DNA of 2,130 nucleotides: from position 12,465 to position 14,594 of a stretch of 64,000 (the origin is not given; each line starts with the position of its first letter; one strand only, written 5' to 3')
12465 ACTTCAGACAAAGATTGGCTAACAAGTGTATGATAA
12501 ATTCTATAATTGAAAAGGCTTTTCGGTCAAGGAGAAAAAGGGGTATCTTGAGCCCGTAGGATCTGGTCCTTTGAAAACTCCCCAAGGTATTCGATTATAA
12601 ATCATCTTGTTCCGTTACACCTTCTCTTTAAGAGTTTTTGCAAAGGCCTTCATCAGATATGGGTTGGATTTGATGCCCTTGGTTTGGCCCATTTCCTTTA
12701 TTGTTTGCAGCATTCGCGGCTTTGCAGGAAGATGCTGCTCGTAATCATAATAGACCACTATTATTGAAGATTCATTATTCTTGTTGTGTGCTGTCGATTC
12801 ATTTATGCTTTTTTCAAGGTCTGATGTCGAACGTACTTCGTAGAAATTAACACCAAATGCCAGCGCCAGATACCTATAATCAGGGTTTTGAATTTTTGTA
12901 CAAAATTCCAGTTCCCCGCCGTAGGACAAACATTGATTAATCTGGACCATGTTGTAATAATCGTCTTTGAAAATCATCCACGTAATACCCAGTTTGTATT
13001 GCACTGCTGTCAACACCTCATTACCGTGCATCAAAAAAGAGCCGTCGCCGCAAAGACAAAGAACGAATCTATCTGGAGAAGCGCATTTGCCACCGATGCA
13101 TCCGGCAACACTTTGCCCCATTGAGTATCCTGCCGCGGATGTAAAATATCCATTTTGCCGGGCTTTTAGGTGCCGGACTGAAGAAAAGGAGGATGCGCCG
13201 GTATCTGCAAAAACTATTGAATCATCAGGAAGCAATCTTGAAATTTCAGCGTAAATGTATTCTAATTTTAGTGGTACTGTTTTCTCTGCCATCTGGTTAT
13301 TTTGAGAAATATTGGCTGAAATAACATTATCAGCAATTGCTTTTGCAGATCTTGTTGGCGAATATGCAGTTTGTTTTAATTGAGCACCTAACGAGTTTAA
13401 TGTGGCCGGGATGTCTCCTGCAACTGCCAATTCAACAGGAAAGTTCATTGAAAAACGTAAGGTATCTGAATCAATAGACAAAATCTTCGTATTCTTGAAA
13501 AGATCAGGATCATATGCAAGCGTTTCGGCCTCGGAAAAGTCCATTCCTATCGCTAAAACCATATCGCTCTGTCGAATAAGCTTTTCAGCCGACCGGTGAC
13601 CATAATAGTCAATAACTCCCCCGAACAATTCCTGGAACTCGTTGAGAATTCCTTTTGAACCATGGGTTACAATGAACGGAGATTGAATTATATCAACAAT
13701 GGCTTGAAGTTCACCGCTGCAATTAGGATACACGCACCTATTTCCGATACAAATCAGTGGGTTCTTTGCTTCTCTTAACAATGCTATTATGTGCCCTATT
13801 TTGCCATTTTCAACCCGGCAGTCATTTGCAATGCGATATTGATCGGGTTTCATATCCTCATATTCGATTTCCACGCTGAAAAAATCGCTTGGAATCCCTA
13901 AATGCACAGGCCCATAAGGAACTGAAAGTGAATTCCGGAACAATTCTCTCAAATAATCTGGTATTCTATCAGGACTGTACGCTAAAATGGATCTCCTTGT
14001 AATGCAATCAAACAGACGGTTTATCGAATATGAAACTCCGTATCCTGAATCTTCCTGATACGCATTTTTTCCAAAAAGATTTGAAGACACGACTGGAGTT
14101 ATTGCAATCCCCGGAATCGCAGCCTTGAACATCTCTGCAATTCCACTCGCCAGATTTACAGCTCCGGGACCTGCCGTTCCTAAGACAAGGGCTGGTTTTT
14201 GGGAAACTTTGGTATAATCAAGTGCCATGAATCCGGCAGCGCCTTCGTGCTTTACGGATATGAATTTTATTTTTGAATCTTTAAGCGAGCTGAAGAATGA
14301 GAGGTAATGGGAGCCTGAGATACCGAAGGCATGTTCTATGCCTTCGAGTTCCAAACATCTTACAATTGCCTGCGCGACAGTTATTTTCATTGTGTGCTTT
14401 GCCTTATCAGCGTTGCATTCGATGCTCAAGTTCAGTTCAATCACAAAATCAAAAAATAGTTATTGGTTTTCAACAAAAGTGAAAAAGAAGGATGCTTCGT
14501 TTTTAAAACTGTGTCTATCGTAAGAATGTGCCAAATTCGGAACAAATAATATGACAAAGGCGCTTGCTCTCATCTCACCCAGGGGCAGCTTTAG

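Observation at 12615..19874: Orphan acyl-ACP / aldehyde-type tailoring cluster headed by a c-di-GMP receptor fusion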

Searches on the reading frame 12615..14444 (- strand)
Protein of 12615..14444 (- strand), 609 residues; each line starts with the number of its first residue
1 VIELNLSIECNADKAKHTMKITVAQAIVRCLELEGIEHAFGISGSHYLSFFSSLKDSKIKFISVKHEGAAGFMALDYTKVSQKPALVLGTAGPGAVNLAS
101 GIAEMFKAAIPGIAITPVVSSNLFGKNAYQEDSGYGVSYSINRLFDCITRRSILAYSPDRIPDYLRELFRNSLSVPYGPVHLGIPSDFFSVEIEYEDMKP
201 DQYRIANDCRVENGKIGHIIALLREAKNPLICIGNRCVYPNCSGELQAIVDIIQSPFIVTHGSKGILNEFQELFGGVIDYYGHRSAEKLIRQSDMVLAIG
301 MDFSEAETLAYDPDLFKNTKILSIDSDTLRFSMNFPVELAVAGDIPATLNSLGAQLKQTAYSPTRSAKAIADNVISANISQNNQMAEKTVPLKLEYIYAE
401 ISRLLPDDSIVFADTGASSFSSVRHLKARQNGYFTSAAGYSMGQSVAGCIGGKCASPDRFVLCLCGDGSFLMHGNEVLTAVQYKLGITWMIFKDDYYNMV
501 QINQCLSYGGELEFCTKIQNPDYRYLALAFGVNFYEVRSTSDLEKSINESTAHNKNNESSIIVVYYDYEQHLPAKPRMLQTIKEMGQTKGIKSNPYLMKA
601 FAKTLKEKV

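Call 4: search_protein_families(library=pfam, proteins=[window:12615-14444:-], max_evalue=0.01)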
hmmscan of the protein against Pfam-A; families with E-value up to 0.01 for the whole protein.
window:12615-14444:- (609 aa): 3 families
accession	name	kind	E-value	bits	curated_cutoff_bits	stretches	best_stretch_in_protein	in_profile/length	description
PF02776.23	TPP_enzyme_N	-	5e-28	97.7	26.8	1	22-131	2-113/119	Thiamine pyrophosphate enzyme, N-terminal TPP binding domain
PF00205.28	TPP_enzyme_M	-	2.3e-27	95.8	30.4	1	218-352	3-137/137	Thiamine pyrophosphate enzyme, central domain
PF02775.26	TPP_enzyme_C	-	6.8e-27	94.6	21.9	1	414-554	1-144/151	Thiamine pyrophosphate enzyme, C-terminal TPP binding domain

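Call 5: search_protein_families(library=ncbifam, proteins=[window:12615-14444:-], max_evalue=0.01)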
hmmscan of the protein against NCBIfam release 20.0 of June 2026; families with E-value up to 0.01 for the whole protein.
window:12615-14444:- (609 aa): 56 families (the best 25 are shown)
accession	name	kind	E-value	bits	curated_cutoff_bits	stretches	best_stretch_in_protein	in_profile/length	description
NF006187.0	PRK08322.1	equivalog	1.1e-87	294.8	509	1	22-570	3-532/548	acetolactate synthase large subunit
TIGR00118.1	acolac_lg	equivalog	6.1e-78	262.6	538.35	1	22-569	2-537/557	biosynthetic-type acetolactate synthase large subunit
NF004919.0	PRK06276.1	equivalog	5.2e-77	259.5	866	1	24-585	4-560/582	acetolactate synthase large subunit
NF006052.0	PRK08199.1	subfamily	1.2e-76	258.2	539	1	17-584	4-553/559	thiamine pyrophosphate protein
NF004710.0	PRK06048.1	equivalog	1e-71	242.1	976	1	16-557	3-531/561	acetolactate synthase large subunit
NF006378.0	PRK08617.1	equivalog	1.1e-71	241.8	510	1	18-571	5-543/556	acetolactate synthase AlsS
NF005712.0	PRK07524.1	subfamily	1.6e-69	234.8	500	1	20-555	2-521/536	5-guanidino-2-oxopentanoate decarboxylase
NF006524.0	PRK08978.1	equivalog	6.9e-69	232.6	738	1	23-553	3-514/548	acetolactate synthase 2 catalytic subunit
NF005713.0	PRK07525.1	subfamily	2.7e-68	230.8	620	1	18-566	3-562/592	sulfoacetaldehyde acetyltransferase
NF006122.0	PRK08266.1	subfamily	5.9e-68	229.7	571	1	20-555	3-516/543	hypothetical protein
NF006377.0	PRK08611.1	equivalog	1.9e-67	228.2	742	1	19-577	2-541/576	pyruvate oxidase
TIGR03457.1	sulphoacet_xsc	equivalog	6e-65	219.7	676.4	1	20-566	1-556/579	sulfoacetaldehyde acetyltransferase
NF006319.0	PRK08527.1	equivalog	1.4e-63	215.2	905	1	19-578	2-551/565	acetolactate synthase large subunit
NF005470.0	PRK07064.1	equivalog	1.7e-60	205.6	495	1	18-554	2-520/552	thiamine pyrophosphate-binding protein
TIGR02418.1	acolac_catab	equivalog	5.3e-60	203.4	551.1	1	24-569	2-532/539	acetolactate synthase AlsS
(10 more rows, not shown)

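Call 22: search_solved_structures(query=window:12615-14390:-, max_evalue=1e-20)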
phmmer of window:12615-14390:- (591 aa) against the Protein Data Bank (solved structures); distinct sequences matched with E-value up to 1e-20: 113 (the best 60 are shown).
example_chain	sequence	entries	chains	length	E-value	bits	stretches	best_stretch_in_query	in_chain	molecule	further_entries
8x3x_A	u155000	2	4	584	9e-65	222.3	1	3-536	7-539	BbmA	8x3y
8xod_A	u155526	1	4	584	2.3e-64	221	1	3-536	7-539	BbmA-G484F complex with CBOA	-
6lpi_A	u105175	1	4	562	2.9e-46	161.2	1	3-532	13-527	Acetolactate synthase isozyme 1 large subunit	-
13bb_A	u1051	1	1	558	8.3e-45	156.4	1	6-531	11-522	acetolactate synthase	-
8x3z_A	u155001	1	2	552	1.4e-43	152.4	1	6-537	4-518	CsmA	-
5d6r_B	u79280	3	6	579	3.4e-42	147.8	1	7-532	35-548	Acetolactate synthase, catabolic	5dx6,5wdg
1ozf_A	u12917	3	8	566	3.7e-42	147.7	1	7-532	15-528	Acetolactate synthase, catabolic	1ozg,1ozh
9zgl_A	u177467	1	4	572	8e-42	146.6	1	6-531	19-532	Ancestral acetolactate synthase, catabolic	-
24pi_A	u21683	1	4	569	9.8e-42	146.3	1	6-532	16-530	Ancestral acetolactate synthase, catabolic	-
4rji_A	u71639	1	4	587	1.9e-40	142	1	6-575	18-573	Acetolactate synthase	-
8vzj_A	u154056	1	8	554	4.5e-40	140.8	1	2-476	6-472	Oxalyl-CoA decarboxylase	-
4rjj_A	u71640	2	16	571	5.8e-40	140.4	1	6-555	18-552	Acetolactate synthase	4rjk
7u25_A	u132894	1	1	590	3.1e-38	134.7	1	6-483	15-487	Acetolactate synthase, chloroplastic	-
7tzz_A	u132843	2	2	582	3.2e-37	131.4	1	6-483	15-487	Acetolactate synthase, chloroplastic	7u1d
3e9y_A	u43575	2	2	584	3.3e-37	131.3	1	6-483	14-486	Acetolactate synthase, chloroplastic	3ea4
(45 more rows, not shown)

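Call 38: find_encoding_contigs(protein=window:12615-14390:-, flank=6000, max_places=4)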
Protein window:12615-14390:- (591 aa): no gene with exactly this product is on record in the collection.

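Call 39: find_homologous_proteins(query=window:12615-14390:-, max_evalue=1e-30)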
Query window:12615-14390:- (591 aa): 117 proteins with E <= 1e-30 among 8000 candidates.
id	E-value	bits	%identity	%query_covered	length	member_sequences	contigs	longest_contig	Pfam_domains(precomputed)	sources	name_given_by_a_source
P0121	0.0e+0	1339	100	100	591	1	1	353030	PF02775.27,PF02776.24,PF00205.29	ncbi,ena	-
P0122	0.0e+0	1173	85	100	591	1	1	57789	PF02775.27,PF02776.24,PF00205.29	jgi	jgi:acetolactate synthase-1/2/3 large subunit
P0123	0.0e+0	1124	82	100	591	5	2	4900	PF02775.27,PF02776.24,PF00205.29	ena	-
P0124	0.0e+0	1106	81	100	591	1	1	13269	PF02775.27,PF02776.24,PF00205.29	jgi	jgi:acetolactate synthase I/II/III large subunit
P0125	0.0e+0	1104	81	100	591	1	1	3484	PF02775.27,PF02776.24,PF00205.29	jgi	jgi:acetolactate synthase I/II/III large subunit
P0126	0.0e+0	1093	79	100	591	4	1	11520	PF02775.27,PF02776.24,PF00205.29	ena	-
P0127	1.9e-266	903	63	100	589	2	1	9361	PF02775.27,PF02776.24,PF00205.29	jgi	jgi:acetolactate synthase I/II/III large subunit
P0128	6.0e-238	809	58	100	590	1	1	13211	PF02775.27,PF02776.24,PF00205.29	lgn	-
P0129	1.8e-233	794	57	100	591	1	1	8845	PF02775.27,PF02776.24,PF00205.29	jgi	-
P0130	3.0e-232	790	58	100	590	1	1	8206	PF02775.27,PF02776.24,PF00205.29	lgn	-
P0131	4.8e-222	756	55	100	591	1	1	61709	PF02775.27,PF02776.24,PF00205.29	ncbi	-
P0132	2.4e-218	744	54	100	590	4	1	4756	PF02775.27,PF02776.24,PF00205.29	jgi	-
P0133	2.2e-215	734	53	100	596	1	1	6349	PF02775.27,PF02776.24,PF00205.29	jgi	jgi:acetolactate synthase-1/2/3 large subunit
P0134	9.7e-215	732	52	100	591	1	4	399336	PF02775.27,PF02776.24,PF00205.29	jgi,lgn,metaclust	jgi:acetolactate synthase I/II/III large subunit|metaclust:\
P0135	5.4e-214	730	53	100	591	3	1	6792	PF02775.27,PF02776.24,PF00205.29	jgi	jgi:acetolactate synthase I/II/III large subunit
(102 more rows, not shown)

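Call 40: find_encoding_contigs(protein=P0121, flank=10000, max_places=3)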
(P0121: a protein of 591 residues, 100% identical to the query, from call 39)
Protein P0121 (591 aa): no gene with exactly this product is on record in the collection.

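Call 41: find_encoding_contigs(protein=P0122, flank=10000, max_places=2)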
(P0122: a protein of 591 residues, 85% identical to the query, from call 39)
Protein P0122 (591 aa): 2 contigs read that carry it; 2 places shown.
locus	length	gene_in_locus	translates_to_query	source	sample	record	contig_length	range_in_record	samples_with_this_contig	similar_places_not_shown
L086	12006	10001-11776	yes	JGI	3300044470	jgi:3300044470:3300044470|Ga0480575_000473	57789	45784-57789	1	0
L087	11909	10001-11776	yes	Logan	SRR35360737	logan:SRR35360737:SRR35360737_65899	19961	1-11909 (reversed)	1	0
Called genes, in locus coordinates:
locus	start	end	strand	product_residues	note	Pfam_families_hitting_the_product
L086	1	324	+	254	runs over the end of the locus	PF13489:Methyltransf_23 (weak), PF08241:Methyltransf_11, PF08242:Methyltransf_12 (faint), PF13649:Methyltransf_25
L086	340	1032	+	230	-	PF13500:AAA_26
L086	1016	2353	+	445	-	PF00202:Aminotran_3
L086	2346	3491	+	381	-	PF00155:Aminotran_1_2, PF01053:Cys_Met_Meta_PP, PF01212:Beta_elim_lyase (weak)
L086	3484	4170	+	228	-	PF12697:Abhydrolase_6 (weak), PF03959:FSH1 (faint)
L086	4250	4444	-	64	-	-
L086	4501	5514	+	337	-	PF10604:Polyketide_cyc2 (weak), PF03364:Polyketide_cyc, PF07238:PilZ (faint)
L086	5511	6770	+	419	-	PF01488:Shikimate_DH (faint)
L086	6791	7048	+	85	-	PF00550:PP-binding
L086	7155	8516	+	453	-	PF00501:AMP-binding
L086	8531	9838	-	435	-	PF02310:B12-binding, PF04055:Radical_SAM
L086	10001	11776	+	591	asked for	PF02776:TPP_enzyme_N, PF00205:TPP_enzyme_M, PF02775:TPP_enzyme_C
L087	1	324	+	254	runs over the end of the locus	PF13489:Methyltransf_23 (weak), PF08241:Methyltransf_11, PF08242:Methyltransf_12 (faint), PF13649:Methyltransf_25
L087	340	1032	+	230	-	PF13500:AAA_26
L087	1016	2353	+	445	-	PF00202:Aminotran_3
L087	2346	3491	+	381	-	PF00155:Aminotran_1_2, PF01053:Cys_Met_Meta_PP, PF01212:Beta_elim_lyase (weak)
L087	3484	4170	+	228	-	PF12697:Abhydrolase_6 (weak), PF03959:FSH1 (faint)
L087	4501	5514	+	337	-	PF10604:Polyketide_cyc2 (weak), PF03364:Polyketide_cyc, PF07238:PilZ (faint)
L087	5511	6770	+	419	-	PF01488:Shikimate_DH (faint)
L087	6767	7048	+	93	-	PF00550:PP-binding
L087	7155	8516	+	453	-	PF00501:AMP-binding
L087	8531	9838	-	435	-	PF02310:B12-binding, PF04055:Radical_SAM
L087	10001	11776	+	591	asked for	PF02776:TPP_enzyme_N, PF00205:TPP_enzyme_M, PF02775:TPP_enzyme_C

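Call 45: search_protein_families(library=ncbifam, proteins=[L086:7155-8516:+, L086:5511-6770:+], max_evalue=0.00001)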
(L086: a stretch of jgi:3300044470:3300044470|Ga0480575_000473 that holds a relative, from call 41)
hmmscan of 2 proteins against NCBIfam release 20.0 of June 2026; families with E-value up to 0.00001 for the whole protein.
L086:7155-8516:+ (453 aa): 97 families (the best 25 are shown)
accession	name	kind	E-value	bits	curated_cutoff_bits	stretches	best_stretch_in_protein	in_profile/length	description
NF004837.0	PRK06187.1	subfamily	3.4e-66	223.6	476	1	126-451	169-500/531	long-chain-fatty-acid--CoA ligase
NF052269.1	Staph_lig_FadD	equivalog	7.6e-56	189.5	650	1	25-449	33-469/499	long-chain-fatty-acid--CoA ligase FadD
NF004114.0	PRK05605.1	equivalog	2.2e-55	188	766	1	120-450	214-546/575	long-chain-fatty-acid--CoA ligase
NF009233.0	PRK12583.1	subfamily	7.6e-54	183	832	1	126-451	200-528/558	fatty acid CoA ligase family protein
NF006181.0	PRK08314.1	subfamily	1.1e-53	182.3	705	1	124-452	201-533/563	long-chain-fatty-acid--CoA ligase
NF006523.0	PRK08974.1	equivalog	1.9e-53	181.4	884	1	127-452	206-532/561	long-chain-fatty-acid--CoA ligase FadD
TIGR01923.1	menE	equivalog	6.6e-53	180.1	330.15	1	25-452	5-425/442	o-succinylbenzoate--CoA ligase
NF002966.0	PRK03640.1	equivalog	8.4e-52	176.3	556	1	17-451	25-458/483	o-succinylbenzoate--CoA ligase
NF005220.0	PRK06710.1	equivalog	2.6e-51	174.4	1116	1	127-452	206-532/563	long-chain-fatty-acid--CoA ligase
NF005307.0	PRK06839.1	equivalog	1.3e-50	172.5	748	1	112-452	134-472/496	o-succinylbenzoate--CoA ligase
NF005463.0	PRK07059.1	subfamily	2e-50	171.8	869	1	125-452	202-535/557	long-chain-fatty-acid--CoA ligase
NF005801.1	PRK07656.1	equivalog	5.8e-48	163.7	657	1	116-452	152-482/500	FadD3 family acyl-CoA ligase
NF004229.0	PRK05677.1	subfamily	1.3e-47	162.6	879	1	126-452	206-534/563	long-chain-fatty-acid--CoA ligase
NF006442.0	PRK08751.1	equivalog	1.2e-46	159.2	1023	1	127-452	208-537/560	long-chain fatty acid--CoA ligase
NF006572.0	PRK09088.1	equivalog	2.1e-46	158.6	696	1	25-450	34-464/491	acyl-CoA synthetase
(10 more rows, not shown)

L086:5511-6770:+ (419 aa): 2 families
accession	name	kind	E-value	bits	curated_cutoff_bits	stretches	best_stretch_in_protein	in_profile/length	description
TIGR04058.1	AcACP_reductase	equivalog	2.2e-33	116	449.7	1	83-348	52-324/339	long-chain acyl-[acyl-carrier-protein] reductase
NF053554.1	prodigi_MAP_PigE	equivalog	2.2e-22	79.2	850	1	105-338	80-314/837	prodigiosin MAP biosynthesis aminotransferase PigE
